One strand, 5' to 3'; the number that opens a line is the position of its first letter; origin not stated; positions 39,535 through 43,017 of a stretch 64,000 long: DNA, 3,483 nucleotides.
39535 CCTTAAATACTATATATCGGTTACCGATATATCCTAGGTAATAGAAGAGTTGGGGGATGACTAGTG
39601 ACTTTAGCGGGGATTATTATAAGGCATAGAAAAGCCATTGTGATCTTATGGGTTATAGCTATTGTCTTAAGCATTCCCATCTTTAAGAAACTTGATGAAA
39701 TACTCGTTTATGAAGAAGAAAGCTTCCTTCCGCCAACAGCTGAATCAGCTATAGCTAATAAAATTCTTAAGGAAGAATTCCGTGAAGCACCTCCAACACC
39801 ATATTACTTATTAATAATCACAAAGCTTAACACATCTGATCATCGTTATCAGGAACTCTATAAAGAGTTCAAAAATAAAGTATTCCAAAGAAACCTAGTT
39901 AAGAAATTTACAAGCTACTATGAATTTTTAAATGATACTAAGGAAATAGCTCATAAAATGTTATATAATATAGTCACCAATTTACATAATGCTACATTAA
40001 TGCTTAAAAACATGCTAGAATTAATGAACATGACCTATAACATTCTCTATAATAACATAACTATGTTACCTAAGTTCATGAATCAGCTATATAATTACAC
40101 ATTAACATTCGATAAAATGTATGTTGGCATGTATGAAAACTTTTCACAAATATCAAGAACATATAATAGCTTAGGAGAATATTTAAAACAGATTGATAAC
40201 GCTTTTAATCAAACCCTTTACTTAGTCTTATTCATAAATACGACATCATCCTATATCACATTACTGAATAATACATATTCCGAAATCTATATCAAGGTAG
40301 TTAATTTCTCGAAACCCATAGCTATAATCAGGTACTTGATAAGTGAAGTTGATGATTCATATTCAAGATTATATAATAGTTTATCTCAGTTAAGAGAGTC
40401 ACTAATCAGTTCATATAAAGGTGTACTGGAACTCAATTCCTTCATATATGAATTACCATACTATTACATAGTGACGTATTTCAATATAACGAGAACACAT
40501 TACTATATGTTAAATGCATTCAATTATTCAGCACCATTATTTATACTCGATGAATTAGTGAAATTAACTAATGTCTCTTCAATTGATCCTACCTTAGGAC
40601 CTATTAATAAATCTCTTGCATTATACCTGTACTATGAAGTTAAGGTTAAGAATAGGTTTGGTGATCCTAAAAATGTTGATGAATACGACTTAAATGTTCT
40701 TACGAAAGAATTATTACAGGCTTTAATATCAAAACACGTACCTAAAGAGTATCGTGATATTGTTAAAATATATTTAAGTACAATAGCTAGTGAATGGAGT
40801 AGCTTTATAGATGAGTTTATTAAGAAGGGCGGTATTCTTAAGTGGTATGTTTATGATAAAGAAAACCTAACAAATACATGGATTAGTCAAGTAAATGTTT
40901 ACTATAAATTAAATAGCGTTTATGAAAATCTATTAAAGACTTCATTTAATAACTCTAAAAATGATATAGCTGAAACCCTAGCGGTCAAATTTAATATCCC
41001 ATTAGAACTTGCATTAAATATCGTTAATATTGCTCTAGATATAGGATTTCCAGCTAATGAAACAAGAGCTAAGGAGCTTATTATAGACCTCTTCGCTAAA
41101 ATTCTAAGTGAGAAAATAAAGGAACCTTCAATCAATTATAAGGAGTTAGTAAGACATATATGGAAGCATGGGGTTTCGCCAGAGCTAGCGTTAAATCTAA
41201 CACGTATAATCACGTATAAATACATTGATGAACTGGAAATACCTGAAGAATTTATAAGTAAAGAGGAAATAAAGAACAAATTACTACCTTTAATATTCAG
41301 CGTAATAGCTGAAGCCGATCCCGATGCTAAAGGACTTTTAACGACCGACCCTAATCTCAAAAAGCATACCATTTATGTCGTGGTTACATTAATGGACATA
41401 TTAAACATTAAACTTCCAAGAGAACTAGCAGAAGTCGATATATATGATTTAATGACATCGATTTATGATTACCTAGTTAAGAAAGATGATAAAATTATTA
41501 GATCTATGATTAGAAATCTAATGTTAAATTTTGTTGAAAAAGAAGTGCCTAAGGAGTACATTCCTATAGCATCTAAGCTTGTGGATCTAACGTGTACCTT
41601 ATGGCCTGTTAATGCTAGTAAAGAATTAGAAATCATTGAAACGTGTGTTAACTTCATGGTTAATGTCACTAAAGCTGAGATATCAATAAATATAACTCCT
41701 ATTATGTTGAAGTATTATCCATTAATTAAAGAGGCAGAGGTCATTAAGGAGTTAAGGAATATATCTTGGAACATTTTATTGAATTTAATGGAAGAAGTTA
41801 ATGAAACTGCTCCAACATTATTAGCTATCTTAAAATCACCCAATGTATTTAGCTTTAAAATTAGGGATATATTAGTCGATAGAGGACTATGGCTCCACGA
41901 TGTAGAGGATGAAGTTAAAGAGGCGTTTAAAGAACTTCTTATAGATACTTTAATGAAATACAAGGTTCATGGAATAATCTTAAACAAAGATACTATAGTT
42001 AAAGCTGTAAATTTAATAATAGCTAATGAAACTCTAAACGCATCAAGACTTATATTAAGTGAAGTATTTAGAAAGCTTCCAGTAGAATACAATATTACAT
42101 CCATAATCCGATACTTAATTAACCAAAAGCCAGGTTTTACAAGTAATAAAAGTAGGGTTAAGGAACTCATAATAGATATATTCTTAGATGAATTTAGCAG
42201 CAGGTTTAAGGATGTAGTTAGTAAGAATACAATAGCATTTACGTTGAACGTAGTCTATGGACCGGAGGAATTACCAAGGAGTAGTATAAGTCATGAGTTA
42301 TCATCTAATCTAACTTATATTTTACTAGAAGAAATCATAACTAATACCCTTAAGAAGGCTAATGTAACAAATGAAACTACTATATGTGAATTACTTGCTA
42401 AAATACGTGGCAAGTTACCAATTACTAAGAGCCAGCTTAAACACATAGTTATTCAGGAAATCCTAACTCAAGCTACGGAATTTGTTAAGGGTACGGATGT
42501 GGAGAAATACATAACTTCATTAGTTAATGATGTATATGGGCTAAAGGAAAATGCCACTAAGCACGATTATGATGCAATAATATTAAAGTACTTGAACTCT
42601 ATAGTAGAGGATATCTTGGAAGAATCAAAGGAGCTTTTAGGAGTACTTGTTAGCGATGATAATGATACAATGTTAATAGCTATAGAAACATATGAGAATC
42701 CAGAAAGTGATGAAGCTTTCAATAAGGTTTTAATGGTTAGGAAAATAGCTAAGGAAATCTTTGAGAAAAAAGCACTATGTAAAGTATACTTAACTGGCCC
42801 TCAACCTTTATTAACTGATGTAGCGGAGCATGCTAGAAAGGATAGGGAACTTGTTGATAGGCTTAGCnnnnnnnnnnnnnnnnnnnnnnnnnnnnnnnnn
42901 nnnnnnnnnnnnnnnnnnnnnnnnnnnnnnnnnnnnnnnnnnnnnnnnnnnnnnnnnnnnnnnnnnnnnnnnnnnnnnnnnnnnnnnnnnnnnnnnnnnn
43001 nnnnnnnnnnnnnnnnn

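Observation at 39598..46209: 1627-aa MMPL/RND-type transporter with a hugely expanded ectodomain, in a PadR / surface protein / membrane-wHTH module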

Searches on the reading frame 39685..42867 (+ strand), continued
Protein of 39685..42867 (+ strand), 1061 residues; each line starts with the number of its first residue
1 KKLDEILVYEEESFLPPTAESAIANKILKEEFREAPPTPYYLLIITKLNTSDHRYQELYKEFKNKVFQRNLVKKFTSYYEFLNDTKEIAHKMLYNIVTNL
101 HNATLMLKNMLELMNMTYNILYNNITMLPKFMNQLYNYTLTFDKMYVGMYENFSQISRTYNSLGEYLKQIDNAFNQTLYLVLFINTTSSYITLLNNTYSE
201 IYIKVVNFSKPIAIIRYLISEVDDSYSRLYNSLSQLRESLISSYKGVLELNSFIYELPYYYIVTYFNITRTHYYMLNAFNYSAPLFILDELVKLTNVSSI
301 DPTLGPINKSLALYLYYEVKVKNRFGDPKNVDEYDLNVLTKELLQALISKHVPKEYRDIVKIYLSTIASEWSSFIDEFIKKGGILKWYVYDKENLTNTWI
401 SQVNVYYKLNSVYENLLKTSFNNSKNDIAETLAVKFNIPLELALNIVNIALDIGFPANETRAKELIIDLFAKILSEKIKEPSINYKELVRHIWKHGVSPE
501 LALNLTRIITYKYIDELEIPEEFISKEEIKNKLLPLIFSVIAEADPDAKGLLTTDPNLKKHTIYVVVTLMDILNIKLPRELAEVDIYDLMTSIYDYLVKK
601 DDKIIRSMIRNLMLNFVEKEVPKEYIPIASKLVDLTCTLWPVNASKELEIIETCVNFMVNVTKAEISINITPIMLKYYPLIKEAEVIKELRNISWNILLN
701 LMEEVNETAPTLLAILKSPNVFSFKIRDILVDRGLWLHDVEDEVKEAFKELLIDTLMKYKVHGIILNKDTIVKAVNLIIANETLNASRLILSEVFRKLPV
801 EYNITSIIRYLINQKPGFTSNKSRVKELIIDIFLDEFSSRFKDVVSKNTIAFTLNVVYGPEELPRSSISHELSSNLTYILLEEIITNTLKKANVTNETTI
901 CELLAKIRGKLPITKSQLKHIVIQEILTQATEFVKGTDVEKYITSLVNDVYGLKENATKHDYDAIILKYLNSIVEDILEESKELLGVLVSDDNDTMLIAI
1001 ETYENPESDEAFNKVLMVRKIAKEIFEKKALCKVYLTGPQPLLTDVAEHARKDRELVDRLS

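Call 80: fold_search(model_id=the predicted structure, library=pdb)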
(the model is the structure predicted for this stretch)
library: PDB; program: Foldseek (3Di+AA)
matches with E <= 10: 378; with E <= 0.001: 1
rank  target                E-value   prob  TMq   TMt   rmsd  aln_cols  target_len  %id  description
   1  9gm7_A                5.5e-04  0.38  0.08  0.06  106.5      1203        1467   10  MukBEF in a nucleotide-bound state with open neck gate (monomer) (released 2025-03-26)
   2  7nyx_A                1.6e-03  0.30  0.08  0.06  105.0      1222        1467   10  Cryo-EM structure of the MukBEF-MatP-DNA monomer (closed conformation) (released 2021-07-07)
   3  9qe0_A                9.1e-03  0.16  0.08  0.06  89.7      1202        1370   10  Neobacillus vireti Wadjet-II JetABC dimer (released 2025-06-25)
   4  9y6s_9Q               1.0e-02  0.30  0.09  0.04  38.5       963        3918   10  96-nm repeat of the Leishmania tarentolae doublet microtubule (released 2025-12-17)
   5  9y6s_7C               1.1e-02  0.35  0.11  0.04  42.7      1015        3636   12  96-nm repeat of the Leishmania tarentolae doublet microtubule (released 2025-12-17)
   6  9e5c_7a               1.2e-02  0.15  0.07  0.03  57.6      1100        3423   11  Cryo-EM structure of 96 nm repeat of microtubule doublet from T. brucei flagellum (released 2025-03-12)
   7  9e5c_6d               1.3e-02  0.20  0.08  0.03  55.3      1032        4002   12  Cryo-EM structure of 96 nm repeat of microtubule doublet from T. brucei flagellum (released 2025-03-12)
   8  9qe0_B                2.6e-02  0.12  0.07  0.06  84.4      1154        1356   10  Neobacillus vireti Wadjet-II JetABC dimer (released 2025-06-25)
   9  9e5c_6c               2.8e-02  0.20  0.10  0.04  48.4       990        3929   11  Cryo-EM structure of 96 nm repeat of microtubule doublet from T. brucei flagellum (released 2025-03-12)
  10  9gm6_A                3.1e-02  0.14  0.08  0.08  77.4      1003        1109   10  MukBEF in a nucleotide-bound state with open neck gate (heads core) (released 2025-03-26)
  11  9y6s_6k               3.6e-02  0.11  0.07  0.03  59.6      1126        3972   11  96-nm repeat of the Leishmania tarentolae doublet microtubule (released 2025-12-17)
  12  9e5c_7b               3.8e-02  0.09  0.06  0.03  61.0      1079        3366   10  Cryo-EM structure of 96 nm repeat of microtubule doublet from T. brucei flagellum (released 2025-03-12)
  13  9e5c_5i               4.3e-02  0.20  0.10  0.04  45.6       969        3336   11  Cryo-EM structure of 96 nm repeat of microtubule doublet from T. brucei flagellum (released 2025-03-12)
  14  7qcd_B                4.3e-02  0.11  0.07  0.07  87.4       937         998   11  CryoEM structure of the Smc5/6-holocomplex (composite structure) (released 2022-09-21)
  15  8b24_A                4.5e-02  0.08  0.05  0.07  75.4       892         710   10  Time-resolved structure of K+-dependent Na+-PPase from Thermotoga maritima 3600-seconds post reaction initiation with  (released 2024-01-17)
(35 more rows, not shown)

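Call 83: find_encoding_contigs(protein=P0095, flank=6000, max_places=1)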
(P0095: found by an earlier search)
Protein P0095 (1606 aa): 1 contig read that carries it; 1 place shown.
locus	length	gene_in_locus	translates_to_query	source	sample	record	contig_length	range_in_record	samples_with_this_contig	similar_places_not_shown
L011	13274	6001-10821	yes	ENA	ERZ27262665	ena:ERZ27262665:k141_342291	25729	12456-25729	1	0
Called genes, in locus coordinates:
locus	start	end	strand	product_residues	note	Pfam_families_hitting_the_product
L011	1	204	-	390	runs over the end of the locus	PF01385:OrfB_IS605, PF07282:Cas12f1-like_TNB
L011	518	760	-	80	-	PF01797:Y1_Tnp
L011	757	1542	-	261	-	PF13353:Fer4_12 (weak), PF04055:Radical_SAM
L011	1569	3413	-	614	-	PF13597:NRDD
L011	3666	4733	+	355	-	PF00515:TPR_1 (faint), PF07719:TPR_2 (faint), PF28559:TPR_SusR (faint), PF25058:ARM_TT21 (faint), PF13424:TPR_12, PF17874:TPR_MalT (weak), PF13174:TPR_6 (weak), PF13424:TPR_12, +10 more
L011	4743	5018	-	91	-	PF00736:EF1_GNE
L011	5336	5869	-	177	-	PF03551:PadR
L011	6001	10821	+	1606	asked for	PF03176:MMPL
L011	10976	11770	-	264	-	PF00590:TP_methylase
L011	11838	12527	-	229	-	PF00121:TIM, PF05690:ThiG (weak)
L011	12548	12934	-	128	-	-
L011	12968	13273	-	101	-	?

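Call 84: find_encoding_contigs(protein=P0077, flank=6000, max_places=1)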
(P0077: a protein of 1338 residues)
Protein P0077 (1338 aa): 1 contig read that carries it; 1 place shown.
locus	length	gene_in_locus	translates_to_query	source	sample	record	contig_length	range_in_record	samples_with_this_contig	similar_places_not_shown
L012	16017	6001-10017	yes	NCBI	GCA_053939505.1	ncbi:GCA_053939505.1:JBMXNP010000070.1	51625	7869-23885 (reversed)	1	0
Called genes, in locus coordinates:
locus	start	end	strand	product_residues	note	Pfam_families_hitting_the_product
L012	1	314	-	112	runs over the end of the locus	PF01990:ATP-synt_F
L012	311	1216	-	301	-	-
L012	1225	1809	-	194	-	PF01991:vATP-synt_E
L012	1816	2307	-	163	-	PF00137:ATP-synt_C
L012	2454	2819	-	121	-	-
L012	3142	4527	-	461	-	PF02629:CoA_binding, PF13380:CoA_binding_2, PF00549:Ligase_CoA (faint), PF13607:Succ_CoA_lig, PF19045:Ligase_CoA_2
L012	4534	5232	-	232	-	PF13549:ATP-grasp_5, PF08442:ATP-grasp_2 (faint)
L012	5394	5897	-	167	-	PF03551:PadR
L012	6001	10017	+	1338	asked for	PF03176:MMPL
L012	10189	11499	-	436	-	PF06745:ATPase, PF07088:GvpD_P-loop (faint), PF13481:AAA_25 (weak)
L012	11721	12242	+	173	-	-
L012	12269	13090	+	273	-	PF04414:tRNA_deacylase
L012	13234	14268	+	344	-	PF22784:PTP-SAK, PF22785:Tc-R-P (faint), PF05706:CDKN3 (faint), PF00782:DSPc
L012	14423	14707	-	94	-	PF05402:PqqD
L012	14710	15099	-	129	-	PF21473:OB_Ssb-like (weak), PF01336:tRNA_anti-codon (weak)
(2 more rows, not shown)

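Call 85: find_encoding_contigs(protein=P0083, flank=6000, max_places=1)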
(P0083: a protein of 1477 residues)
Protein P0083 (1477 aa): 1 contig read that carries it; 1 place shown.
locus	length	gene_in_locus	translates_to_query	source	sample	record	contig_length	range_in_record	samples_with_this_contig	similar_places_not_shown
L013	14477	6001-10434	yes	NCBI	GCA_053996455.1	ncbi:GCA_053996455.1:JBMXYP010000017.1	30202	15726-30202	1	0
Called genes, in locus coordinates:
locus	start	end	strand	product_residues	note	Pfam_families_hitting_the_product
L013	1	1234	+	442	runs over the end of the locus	-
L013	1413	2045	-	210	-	PF01161:PBP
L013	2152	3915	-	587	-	PF26549:Tricorn_N (faint), PF22173:APH-like_N, PF02129:Peptidase_S15 (weak), PF00561:Abhydrolase_1 (weak), PF01738:DLH, PF12697:Abhydrolase_6 (weak), PF20434:BD-FAE (faint), PF00326:Peptidase_S9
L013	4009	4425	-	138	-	PF00892:EamA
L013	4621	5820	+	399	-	-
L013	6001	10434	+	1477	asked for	PF03176:MMPL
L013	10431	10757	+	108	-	PF03551:PadR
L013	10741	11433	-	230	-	PF09335:VTT_dom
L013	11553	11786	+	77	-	PF04023:FeoA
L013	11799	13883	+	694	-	PF00009:GTP_EFTU (weak), PF01926:MMR_HSR1, PF02421:FeoB_N, PF17910:FeoB_Cyto, PF07670:Gate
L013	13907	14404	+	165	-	-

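Call 94: search_solved_structures(query=A2, max_evalue=1)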
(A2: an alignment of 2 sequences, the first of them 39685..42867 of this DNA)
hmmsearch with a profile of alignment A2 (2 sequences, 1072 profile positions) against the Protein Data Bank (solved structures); distinct sequences matched with E-value up to 1: 0.
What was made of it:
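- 40516..42627 (+): All-alpha domain of about 35 short helices (about residues 307-1010), with 18 sequons between residues 330 and 1000. It includes the family-conserved DPxAxGxL motif and a segment (about residues 650-750) found only in the closest relatives. No PDB sequence hit at E<=1 (call 94).
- Tried and rejected: 0 hits at E<=1 (call 94).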

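Call 95: search_protein_families(library=ncbifam, proteins=[window:39685-42867:+, P0084, P0086, P0072], max_evalue=0.1)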
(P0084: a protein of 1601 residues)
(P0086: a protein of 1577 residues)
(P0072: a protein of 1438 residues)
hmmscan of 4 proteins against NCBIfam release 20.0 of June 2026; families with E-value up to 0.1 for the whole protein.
window:39685-42867:+ (1061 aa): 2 families
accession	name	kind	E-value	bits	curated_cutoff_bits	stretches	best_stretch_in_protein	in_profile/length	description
TIGR00833.1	actII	subfamily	0.037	12.3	874.7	0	987-1056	109-177/910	MMPL family RND transporter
NF040910.1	CD1375_fam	subfamily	0.09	12.6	22.5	0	590-625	1-23/34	CD1375 family protein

P0084 (1601 aa): 8 families
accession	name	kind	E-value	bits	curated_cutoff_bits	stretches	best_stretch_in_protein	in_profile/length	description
TIGR00833.1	actII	subfamily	4.8e-59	200.5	874.7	3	1001-1320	153-467/910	MMPL family RND transporter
TIGR00921.1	2A067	subfamily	1.2e-28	99.6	351.9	2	966-1177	524-730/733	hydrophobe/amphiphile efflux-3 (HAE3) family transporter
TIGR03480.1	HpnN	hypoth_equivalog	3.7e-20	71.5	751.85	2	999-1229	247-462/862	hopanoid biosynthesis associated RND transporter like protein HpnN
NF052608.1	TrhMmycExpMmpL3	equivalog_domain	1.6e-18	66.4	1400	2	1034-1183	197-343/992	trehalose monomycolate exporter MmpL3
NF052374.1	HopndTporHpnN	equivalog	9.3e-07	27.3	1100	2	1035-1178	283-423/858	hopanoid transporter HpnN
TIGR02168.1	SMC_prok_B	equivalog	0.0021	15.9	567.35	1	106-283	215-392/1181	chromosome segregation protein SMC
TIGR02169.1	SMC_prok_A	equivalog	0.01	13.5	729.4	1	105-291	256-442/1165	chromosome segregation protein SMC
NF053563.1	Rkd4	equivalog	0.043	11.9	860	1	143-284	482-618/747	arcadin-4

P0086 (1577 aa): 7 families
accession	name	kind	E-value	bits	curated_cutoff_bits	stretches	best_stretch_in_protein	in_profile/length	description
TIGR00833.1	actII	subfamily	5.8e-71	240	874.7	3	1007-1328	150-467/910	MMPL family RND transporter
TIGR00921.1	2A067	subfamily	2e-39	135.3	351.9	3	1009-1188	560-732/733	hydrophobe/amphiphile efflux-3 (HAE3) family transporter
NF052608.1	TrhMmycExpMmpL3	equivalog_domain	1.1e-20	73.6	1400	2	1022-1191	176-342/992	trehalose monomycolate exporter MmpL3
TIGR03480.1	HpnN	hypoth_equivalog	4.2e-14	51.5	751.85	1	1008-1268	247-495/862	hopanoid biosynthesis associated RND transporter like protein HpnN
TIGR03513.1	GldL_gliding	equivalog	0.0094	15.9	68.3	1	122-267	114-247/247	type IX secretion system motor protein PorL/GldL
NF052249.1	ComI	equivalog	0.036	13.9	55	1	1139-1155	3-19/30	competence inhibitor ComI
NF042953.1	Hhe_antiphage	equivalog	0.049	10.9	2000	1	119-305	621-810/1797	DUF4011 domain-containing anti-phage protein Hhe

P0072 (1438 aa): 6 families
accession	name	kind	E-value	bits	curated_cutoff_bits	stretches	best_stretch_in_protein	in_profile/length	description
TIGR00833.1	actII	subfamily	2.6e-65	221.3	874.7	2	870-1199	134-455/910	MMPL family RND transporter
TIGR00921.1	2A067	subfamily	1.7e-35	122.2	351.9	2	874-1070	542-733/733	hydrophobe/amphiphile efflux-3 (HAE3) family transporter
TIGR03480.1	HpnN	hypoth_equivalog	2.5e-13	48.9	751.85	3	889-1030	247-383/862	hopanoid biosynthesis associated RND transporter like protein HpnN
NF052608.1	TrhMmycExpMmpL3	equivalog_domain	1.8e-12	46.4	1400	2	909-1070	182-340/992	trehalose monomycolate exporter MmpL3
NF000037.1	RND_perm_OqxB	exception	5.9e-05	21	2200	1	911-1070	341-497/1050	multidrug efflux RND transporter permease subunit OqxB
NF007905.0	PRK10614.1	equivalog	0.00078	17.2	1774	1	909-1068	330-486/1025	multidrug efflux RND transporter permease subunit MdtC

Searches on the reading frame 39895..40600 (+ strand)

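Call 71: search_protein_families(library=pfam, proteins=[window:39895-40600:+], max_evalue=5)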
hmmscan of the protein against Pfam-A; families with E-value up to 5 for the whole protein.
window:39895-40600:+ (235 aa): 4 families
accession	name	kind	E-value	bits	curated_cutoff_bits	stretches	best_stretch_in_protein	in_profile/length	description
PF06013.18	WXG100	-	0.026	15.2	27.3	1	71-107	48-84/86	Proteins of 100 residues with WXG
PF08702.15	Fib_alpha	-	0.098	13.3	29.9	1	42-143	24-126/143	Fibrinogen alpha/beta chain family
PF22550.1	CesT_Tir_1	-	0.13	12.7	27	1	89-172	4-79/131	CesT_Tir_1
PF10046.14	BLOC1_2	-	0.94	10.3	33.4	1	36-116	3-83/96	Biogenesis of lysosome-related organelles complex-1 subunit 2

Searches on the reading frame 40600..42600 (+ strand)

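Call 71: search_protein_families(library=pfam, proteins=[window:40600-42600:+], max_evalue=5)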
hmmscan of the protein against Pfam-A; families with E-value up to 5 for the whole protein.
window:40600-42600:+ (667 aa): 3 families
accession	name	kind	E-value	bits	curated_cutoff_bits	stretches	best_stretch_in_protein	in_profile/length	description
PF24923.1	ATP-grasp_IQCH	-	0.041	13.7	27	1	36-112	99-177/266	IQCH-like, ATP-grasp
PF14514.11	TetR_C_9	-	0.076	13.6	25.3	0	36-79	26-69/130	Tetracyclin repressor-like, C-terminal domain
PF24361.1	DUF7517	-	0.41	11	27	0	578-618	35-75/116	Domain of unknown function (DUF7517)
